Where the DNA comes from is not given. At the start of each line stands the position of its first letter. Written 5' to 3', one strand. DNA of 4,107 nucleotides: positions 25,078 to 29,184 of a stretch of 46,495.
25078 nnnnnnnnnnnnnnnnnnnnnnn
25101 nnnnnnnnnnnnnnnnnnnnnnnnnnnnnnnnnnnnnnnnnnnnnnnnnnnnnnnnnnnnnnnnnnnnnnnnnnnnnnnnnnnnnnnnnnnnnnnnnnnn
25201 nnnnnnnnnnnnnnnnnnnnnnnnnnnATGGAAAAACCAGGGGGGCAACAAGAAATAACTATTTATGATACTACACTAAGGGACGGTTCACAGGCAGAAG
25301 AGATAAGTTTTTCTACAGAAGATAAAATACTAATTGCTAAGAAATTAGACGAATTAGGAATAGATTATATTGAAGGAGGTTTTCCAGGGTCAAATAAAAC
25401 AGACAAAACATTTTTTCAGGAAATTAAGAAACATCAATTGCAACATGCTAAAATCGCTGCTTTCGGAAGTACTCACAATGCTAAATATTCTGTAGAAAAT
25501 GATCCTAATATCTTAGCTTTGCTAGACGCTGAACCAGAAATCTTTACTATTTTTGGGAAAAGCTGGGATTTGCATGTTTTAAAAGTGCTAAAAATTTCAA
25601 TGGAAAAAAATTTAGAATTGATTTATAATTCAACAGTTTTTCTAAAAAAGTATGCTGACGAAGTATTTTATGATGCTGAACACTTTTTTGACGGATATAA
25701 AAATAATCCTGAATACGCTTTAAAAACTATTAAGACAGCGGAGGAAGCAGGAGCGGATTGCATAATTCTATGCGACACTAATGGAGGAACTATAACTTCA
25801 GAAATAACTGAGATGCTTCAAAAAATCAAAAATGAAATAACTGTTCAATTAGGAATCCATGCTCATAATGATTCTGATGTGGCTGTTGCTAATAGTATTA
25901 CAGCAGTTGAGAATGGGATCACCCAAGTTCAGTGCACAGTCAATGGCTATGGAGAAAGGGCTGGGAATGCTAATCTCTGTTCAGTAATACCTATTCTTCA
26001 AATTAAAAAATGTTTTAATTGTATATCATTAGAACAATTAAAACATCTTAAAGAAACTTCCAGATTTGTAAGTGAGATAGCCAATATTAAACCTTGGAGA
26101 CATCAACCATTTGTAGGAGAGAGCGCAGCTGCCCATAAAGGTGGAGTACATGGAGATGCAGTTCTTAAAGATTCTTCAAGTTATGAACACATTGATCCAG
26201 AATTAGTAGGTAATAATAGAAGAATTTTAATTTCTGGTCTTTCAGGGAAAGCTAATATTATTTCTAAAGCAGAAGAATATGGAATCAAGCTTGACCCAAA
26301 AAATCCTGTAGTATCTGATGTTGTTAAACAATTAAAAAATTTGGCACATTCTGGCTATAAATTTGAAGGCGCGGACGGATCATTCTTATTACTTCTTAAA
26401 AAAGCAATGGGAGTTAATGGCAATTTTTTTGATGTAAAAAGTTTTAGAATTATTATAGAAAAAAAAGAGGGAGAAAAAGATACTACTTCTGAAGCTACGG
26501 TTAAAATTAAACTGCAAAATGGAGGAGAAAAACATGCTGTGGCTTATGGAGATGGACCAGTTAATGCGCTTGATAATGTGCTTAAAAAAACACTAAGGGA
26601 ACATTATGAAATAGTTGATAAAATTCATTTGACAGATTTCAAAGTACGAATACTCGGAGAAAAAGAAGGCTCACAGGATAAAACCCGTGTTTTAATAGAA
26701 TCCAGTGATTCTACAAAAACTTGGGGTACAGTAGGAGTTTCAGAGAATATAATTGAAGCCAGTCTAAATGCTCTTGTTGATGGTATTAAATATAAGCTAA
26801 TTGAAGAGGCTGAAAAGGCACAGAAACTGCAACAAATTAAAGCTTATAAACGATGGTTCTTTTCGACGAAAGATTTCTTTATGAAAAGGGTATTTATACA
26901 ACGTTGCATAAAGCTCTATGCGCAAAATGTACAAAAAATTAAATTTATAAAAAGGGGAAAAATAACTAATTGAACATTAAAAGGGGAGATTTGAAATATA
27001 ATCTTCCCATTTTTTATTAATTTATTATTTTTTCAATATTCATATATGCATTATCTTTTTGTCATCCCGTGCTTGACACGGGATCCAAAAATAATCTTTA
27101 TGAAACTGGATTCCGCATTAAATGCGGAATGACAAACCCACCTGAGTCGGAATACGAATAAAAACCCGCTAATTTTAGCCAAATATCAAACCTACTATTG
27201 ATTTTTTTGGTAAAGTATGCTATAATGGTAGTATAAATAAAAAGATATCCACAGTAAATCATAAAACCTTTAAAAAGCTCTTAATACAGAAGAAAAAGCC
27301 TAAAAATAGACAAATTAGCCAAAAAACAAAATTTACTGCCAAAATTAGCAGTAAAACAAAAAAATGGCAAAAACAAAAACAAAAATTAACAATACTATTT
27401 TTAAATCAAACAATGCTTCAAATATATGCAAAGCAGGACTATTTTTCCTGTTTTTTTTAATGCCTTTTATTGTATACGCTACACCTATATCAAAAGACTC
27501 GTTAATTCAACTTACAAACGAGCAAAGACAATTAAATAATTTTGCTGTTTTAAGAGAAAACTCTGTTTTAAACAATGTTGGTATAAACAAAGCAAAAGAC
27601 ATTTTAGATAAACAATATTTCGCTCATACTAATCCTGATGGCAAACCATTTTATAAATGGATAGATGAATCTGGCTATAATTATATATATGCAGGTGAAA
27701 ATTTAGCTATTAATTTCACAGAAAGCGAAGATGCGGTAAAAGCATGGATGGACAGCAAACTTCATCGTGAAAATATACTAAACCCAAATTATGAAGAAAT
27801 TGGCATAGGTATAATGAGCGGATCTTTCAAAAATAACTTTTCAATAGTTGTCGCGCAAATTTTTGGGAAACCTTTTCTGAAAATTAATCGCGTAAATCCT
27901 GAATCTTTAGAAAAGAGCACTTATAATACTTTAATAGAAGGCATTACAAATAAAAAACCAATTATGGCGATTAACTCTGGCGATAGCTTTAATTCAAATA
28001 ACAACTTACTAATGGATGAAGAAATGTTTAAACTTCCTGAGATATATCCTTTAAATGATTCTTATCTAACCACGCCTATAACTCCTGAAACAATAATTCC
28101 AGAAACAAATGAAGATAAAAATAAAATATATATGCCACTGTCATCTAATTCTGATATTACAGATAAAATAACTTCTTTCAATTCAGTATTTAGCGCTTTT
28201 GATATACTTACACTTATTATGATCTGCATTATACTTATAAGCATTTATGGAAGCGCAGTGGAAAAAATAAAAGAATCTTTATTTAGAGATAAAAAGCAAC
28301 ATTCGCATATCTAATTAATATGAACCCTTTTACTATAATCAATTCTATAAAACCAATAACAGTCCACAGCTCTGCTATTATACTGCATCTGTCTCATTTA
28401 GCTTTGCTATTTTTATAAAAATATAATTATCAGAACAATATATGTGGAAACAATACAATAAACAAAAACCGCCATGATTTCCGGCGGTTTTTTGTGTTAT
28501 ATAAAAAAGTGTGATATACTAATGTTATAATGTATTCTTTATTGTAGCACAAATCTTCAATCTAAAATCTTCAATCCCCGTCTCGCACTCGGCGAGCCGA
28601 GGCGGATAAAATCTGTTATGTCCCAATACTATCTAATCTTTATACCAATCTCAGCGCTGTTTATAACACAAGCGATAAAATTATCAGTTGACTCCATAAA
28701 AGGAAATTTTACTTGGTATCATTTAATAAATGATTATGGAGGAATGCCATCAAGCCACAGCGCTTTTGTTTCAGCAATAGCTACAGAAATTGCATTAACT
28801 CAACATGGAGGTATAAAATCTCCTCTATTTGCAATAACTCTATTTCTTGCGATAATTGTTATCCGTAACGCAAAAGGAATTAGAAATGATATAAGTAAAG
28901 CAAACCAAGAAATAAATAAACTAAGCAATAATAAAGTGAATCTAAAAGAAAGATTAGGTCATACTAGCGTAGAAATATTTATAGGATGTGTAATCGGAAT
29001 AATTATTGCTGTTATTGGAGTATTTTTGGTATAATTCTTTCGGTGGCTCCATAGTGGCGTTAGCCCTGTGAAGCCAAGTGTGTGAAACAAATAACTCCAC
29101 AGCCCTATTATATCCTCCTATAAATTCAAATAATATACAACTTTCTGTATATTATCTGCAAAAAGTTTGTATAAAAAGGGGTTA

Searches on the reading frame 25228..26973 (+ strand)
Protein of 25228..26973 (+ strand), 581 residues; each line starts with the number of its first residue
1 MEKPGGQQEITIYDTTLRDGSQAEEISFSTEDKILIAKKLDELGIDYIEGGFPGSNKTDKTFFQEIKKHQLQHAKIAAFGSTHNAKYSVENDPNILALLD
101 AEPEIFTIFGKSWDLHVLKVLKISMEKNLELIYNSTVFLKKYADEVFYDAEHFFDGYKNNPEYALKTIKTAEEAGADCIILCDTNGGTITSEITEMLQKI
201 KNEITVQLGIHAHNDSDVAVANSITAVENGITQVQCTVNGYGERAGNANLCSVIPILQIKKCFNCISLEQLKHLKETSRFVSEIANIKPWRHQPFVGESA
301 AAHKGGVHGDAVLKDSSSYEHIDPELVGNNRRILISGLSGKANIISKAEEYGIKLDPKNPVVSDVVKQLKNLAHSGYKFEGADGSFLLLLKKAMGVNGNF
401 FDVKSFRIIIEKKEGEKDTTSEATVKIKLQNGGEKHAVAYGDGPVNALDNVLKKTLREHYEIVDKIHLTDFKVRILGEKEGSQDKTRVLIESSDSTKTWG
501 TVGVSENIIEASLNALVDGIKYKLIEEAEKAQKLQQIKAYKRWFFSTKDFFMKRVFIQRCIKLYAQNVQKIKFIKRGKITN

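Call 6: search_protein_families(library=ncbifam, proteins=[window:25228-26973:+])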
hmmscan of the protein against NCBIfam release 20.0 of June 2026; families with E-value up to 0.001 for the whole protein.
window:25228-26973:+ (581 aa): 27 families (the best 25 are shown)
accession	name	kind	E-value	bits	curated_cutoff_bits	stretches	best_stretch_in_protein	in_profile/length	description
TIGR00977.1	citramal_synth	equivalog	5.2e-218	724.6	450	1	10-530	2-523/526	citramalate synthase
NF002085.0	PRK00915.1-2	subfamily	5.2e-90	302.6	517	1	7-523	11-499/504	2-isopropylmalate synthase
NF002086.0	PRK00915.1-3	equivalog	1.9e-85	287.3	532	1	7-533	4-511/516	2-isopropylmalate synthase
TIGR00973.1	leuA_bact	equivalog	1.6e-82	277.6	598.7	1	10-520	2-493/494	2-isopropylmalate synthase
NF002088.0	PRK00915.1-5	equivalog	1.7e-79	267.7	697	1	8-533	2-508/514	2-isopropylmalate synthase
TIGR02090.1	LEU1_arch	subfamily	1e-77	261.7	484.75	1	10-379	1-354/363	isopropylmalate/citramalate/homocitrate synthases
NF002087.0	PRK00915.1-4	equivalog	5.6e-73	246.2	729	1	7-533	4-511/516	2-isopropylmalate synthase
NF002084.0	PRK00915.1-1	equivalog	2.2e-69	234.4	748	1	7-537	2-511/523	2-isopropylmalate synthase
TIGR02146.1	LysS_fung_arch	equivalog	6.3e-66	222.9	413.55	1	12-370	1-343/344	homocitrate synthase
NF041069.1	IPMS_Sufob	equivalog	7.3e-66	222.9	600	1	10-382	1-359/371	isopropylmalate synthase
TIGR02660.1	nifV_homocitr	equivalog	8.5e-58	196.4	462.9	1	10-374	2-350/365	homocitrate synthase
NF042434.1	IPMS_Lepto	equivalog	1.7e-50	172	500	1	7-371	3-368/374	2-isopropylmalate synthase LeuA2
NF042433.1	CitmalDyn_Leptosp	equivalog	7.5e-39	133.6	950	1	8-481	6-465/514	(R)-citramalate synthase CimA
NF006049.0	PRK08195.1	subfamily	2.5e-29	102.4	229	2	158-274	144-262/344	4-hyroxy-2-oxovalerate/4-hydroxy-2-oxopentanoic acid aldolase,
TIGR03217.1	4OH_2_O_val_ald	equivalog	1.6e-26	93.3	286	2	158-258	139-241/334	4-hydroxy-2-oxovalerate aldolase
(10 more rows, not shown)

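Call 14: find_related_loci(query=window:25228-26973:+, collection=genome_contigs, flank=3000)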
Query window:25228-26973:+ (581 aa) in genome_contigs; peptide patterns used: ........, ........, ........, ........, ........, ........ (x = any residue, [..] = any of these).
600 stretches matched a pattern (row limit reached: there are more); 562 encode a relative of the query (tblastn E <= 1e-3); the best 80 are kept; 80 distinct loci.
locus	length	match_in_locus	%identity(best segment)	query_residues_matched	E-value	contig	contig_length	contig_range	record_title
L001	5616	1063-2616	58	6-524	0e+0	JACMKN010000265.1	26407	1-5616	MAG: Deltaproteobacteria bacterium isolate ES-bin-228 ES-bin-228-contig-k141_9765817, whole genome shotgun sequence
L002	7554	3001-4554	58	6-524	0e+0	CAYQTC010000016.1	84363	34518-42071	MAG TPA_asm: uncultured Geobacter sp. isolate SRP302447_co3_813 genome assembly, contig: NODE_770_length_84363_cov_36.92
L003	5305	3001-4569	57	10-533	0e+0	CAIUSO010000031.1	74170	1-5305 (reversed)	MAG: uncultured Geobacteraceae bacterium isolate E14_bin-1988 genome assembly, contig: bin-1988:031/169, whole genome sh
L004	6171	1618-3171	58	6-524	0e+0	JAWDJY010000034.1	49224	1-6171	MAG: Geobacteraceae bacterium isolate SKOL NODE_44_length_49224_cov_3.889851, whole genome shotgun sequence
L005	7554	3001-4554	58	6-524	0e+0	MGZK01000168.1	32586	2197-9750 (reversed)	MAG: Geobacteraceae bacterium GWC2_55_20 gwc2_scaffold_8117, whole genome shotgun sequence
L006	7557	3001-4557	57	10-529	0e+0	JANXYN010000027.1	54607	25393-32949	MAG: Geobacteraceae bacterium isolate GL140_3_metabat_43 GL140_3_k141_757696, whole genome shotgun sequence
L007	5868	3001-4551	57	10-527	0e+0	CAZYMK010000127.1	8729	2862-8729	MAG TPA_asm: uncultured Geobacter sp. isolate binchicken_co309_23 genome assembly, contig: NODE_5315_length_8729_cov_6.7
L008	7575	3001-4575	57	10-533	0e+0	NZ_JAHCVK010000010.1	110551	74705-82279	Geomobilimonas luticola strain JCM 17780 NODE_10_length_110551_cov_216.603834, whole genome shotgun sequence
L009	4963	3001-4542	57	10-524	0e+0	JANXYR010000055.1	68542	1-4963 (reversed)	MAG: Geobacteraceae bacterium isolate GL140_3_metabat_67 GL140_3_k141_1802377, whole genome shotgun sequence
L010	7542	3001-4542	57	10-524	0e+0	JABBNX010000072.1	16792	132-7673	MAG: Proteobacteria bacterium isolate G2_21 NODE_1834_length_16792_cov_7.08532, whole genome shotgun sequence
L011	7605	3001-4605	56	4-533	0e+0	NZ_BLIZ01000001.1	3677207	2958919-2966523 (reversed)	Geobacter sp. AOG1 scaffold1, whole genome shotgun sequence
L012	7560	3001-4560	56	10-530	0e+0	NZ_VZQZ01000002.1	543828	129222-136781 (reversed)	Oryzomonas japonica strain Red96 contig2, whole genome shotgun sequence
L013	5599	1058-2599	57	10-524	0e+0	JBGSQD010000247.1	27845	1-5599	MAG: Geobacterales bacterium isolate JTS-AC321 k141_112609, whole genome shotgun sequence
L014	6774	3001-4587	56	6-533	0e+0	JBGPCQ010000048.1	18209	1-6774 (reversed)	MAG: Geobacteraceae bacterium isolate OBJ_0618_050_45 k141_1111848_length_18209_cov_25.4010, whole genome shotgun sequen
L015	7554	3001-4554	57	6-524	0e+0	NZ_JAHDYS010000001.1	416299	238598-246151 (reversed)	Pelotalea chapellei strain DSM 13688 NODE_1_length_416299_cov_223.409858, whole genome shotgun sequence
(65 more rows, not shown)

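Call 15: find_encoding_contigs(protein=window:25228-26973:+, flank=1500, max_places=6)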
Protein window:25228-26973:+ (581 aa): no gene with exactly this product is on record in the collection.

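Call 16: find_homologous_proteins(query=window:25228-26973:+, max_evalue=1e-50)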
Query window:25228-26973:+ (581 aa): 8000 proteins with E <= 1e-50 among 8000 candidates; the best 120 are listed.
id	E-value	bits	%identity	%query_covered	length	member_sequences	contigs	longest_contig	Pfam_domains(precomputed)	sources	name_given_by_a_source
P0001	0.0e+0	1298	100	100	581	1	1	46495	PF22617.2,PF00682.26,PF08502.16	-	-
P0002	7.3e-211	720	61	93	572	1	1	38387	PF22617.2,PF00682.26,PF08502.16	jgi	jgi:2-isopropylmalate synthase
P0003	1.6e-207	708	61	90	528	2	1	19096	PF22617.2,PF00682.26,PF08502.16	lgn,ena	-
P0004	2.1e-205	702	59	90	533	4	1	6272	PF22617.2,PF00682.26,PF08502.16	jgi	jgi:2-isopropylmalate synthase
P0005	3.8e-205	701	60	90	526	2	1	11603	PF22617.2,PF00682.26,PF08502.16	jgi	jgi:2-isopropylmalate synthase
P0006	4.5e-204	697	60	90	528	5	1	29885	PF22617.2,PF00682.26,PF08502.16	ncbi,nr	ncbi:MAG: citramalate synthase [Thermodesulfovibrio sp.]|nr:citramalate synthase [Thermodesulfovibri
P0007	2.7e-203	695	60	90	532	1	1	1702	PF22617.2,PF00682.26,PF08502.16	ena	-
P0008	9.1e-203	693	59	90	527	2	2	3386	PF22617.2,PF00682.26,PF08502.16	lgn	-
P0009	2.0e-202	692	60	89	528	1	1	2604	PF22617.2,PF00682.26,PF08502.16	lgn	-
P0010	4.1e-202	691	60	90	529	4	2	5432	PF22617.2,PF00682.26,PF08502.16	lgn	-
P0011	6.5e-202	690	60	90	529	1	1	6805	PF22617.2,PF00682.26,PF08502.16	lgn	-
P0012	2.8e-201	688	58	90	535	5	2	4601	PF22617.2,PF00682.26,PF08502.16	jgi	-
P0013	3.2e-200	684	58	90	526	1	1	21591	PF22617.2,PF00682.26,PF08502.16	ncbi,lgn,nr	ncbi:citramalate synthase [bacterium]|nr:citramalate synthase [bacterium]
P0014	3.2e-200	684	59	88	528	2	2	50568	PF22617.2,PF00682.26,PF08502.16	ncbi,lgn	-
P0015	3.3e-200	684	58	90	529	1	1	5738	PF22617.2,PF00682.26,PF08502.16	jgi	-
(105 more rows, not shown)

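Call 17: find_encoding_contigs(protein=P0002, flank=6000, max_places=3)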
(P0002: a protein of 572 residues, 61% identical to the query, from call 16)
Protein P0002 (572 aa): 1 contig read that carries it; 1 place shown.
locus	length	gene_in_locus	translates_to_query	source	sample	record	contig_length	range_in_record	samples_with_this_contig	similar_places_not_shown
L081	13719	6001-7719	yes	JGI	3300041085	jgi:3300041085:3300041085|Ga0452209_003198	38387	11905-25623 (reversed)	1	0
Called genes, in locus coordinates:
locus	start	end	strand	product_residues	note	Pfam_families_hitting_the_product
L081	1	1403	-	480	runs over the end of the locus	PF08323:Glyco_transf_5, PF00534:Glycos_transf_1, PF13692:Glyco_trans_1_4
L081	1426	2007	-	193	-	-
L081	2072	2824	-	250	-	PF01479:S4, PF00849:PseudoU_synth_2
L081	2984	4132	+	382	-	PF00149:Metallophos (faint), PF12850:Metallophos_2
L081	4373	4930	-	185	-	PF01300:Sua5_yciO_yrdC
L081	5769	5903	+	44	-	-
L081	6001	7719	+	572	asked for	PF00682:HMGL-like, PF22617:HCS_D2, PF08502:LeuA_dimer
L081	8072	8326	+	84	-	PF01541:GIY-YIG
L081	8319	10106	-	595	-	PF13292:DXP_synthase_N, PF02779:Transket_pyr, PF02780:Transketolase_C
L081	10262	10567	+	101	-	-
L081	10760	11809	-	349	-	PF04551:GcpE, PF26540:GcpE_C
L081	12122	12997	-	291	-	PF00701:DHDPS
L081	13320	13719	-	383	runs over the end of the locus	PF02670:DXP_reductoisom, PF08436:DXP_redisom_C, PF13288:DXPR_C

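Call 18: find_encoding_contigs(protein=P0003, flank=3000, max_places=3)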
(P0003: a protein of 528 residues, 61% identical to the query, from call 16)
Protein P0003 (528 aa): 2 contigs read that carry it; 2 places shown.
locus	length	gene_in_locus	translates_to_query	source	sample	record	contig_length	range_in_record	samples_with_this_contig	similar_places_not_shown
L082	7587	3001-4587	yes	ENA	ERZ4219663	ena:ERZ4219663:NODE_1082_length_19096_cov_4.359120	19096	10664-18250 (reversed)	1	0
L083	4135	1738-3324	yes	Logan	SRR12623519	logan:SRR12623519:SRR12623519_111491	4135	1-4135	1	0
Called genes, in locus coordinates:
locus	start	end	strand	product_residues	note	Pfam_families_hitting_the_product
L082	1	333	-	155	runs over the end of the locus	PF01668:SmpB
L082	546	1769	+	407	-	PF01676:Metalloenzyme, PF10143:PhosphMutase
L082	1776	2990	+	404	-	PF00696:AA_kinase, PF22468:ACT_9, PF01842:ACT, PF13840:ACT_7, PF22468:ACT_9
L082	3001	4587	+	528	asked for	PF00682:HMGL-like, PF22617:HCS_D2, PF08502:LeuA_dimer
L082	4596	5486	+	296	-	PF00348:polyprenyl_synt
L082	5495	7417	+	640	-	PF13292:DXP_synthase_N, PF00456:Transketolase_N (weak), PF02775:TPP_enzyme_C (weak), PF02779:Transket_pyr, PF02780:Transketolase_C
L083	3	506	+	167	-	?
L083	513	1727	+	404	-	PF00696:AA_kinase, PF22468:ACT_9, PF01842:ACT, PF13840:ACT_7, PF22468:ACT_9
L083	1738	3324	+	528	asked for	PF00682:HMGL-like, PF22617:HCS_D2, PF08502:LeuA_dimer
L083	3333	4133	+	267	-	?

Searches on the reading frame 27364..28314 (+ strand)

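Call 6: search_protein_families(library=ncbifam, proteins=[window:27364-28314:+])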
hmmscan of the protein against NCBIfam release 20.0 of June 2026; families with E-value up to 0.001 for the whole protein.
window:27364-28314:+ (316 aa): 2 families
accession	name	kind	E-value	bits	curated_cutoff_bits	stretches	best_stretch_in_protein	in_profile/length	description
TIGR02909.1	spore_YkwD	subfamily_domain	2e-28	98.8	171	1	45-156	6-117/127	uncharacterized protein, YkwD family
NF052539.1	DivAsocLipDalA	equivalog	2.1e-09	37.4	200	1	47-150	51-154/169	divisome-associated lipoprotein DalA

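Call 22: search_protein_families(library=pfam, proteins=[window:27364-28314:+], max_evalue=0.001)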
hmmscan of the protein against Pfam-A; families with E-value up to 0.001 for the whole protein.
window:27364-28314:+ (316 aa): 1 family
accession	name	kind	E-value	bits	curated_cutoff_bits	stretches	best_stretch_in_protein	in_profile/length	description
PF00188.32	CAP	-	3.2e-13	51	21.1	1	49-161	2-111/117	Cysteine-rich secretory protein family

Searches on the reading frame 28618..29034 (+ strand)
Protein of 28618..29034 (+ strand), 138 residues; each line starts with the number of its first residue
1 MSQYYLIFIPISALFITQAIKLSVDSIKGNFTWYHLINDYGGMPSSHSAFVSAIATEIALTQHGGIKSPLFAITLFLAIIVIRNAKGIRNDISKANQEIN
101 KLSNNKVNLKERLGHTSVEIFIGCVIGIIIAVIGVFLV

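Call 6: search_protein_families(library=ncbifam, proteins=[window:28618-29034:+])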
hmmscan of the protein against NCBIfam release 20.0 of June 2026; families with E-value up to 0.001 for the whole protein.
window:28618-29034:+ (138 aa): 0 families

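Call 22: search_protein_families(library=pfam, proteins=[window:28618-29034:+], max_evalue=0.001)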
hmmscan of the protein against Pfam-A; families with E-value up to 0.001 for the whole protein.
window:28618-29034:+ (138 aa): 1 family
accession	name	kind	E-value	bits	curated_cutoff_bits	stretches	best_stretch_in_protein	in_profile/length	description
PF02681.20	DUF212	-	8.2e-33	113.7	26.5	1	6-130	5-126/126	Divergent PAP2 family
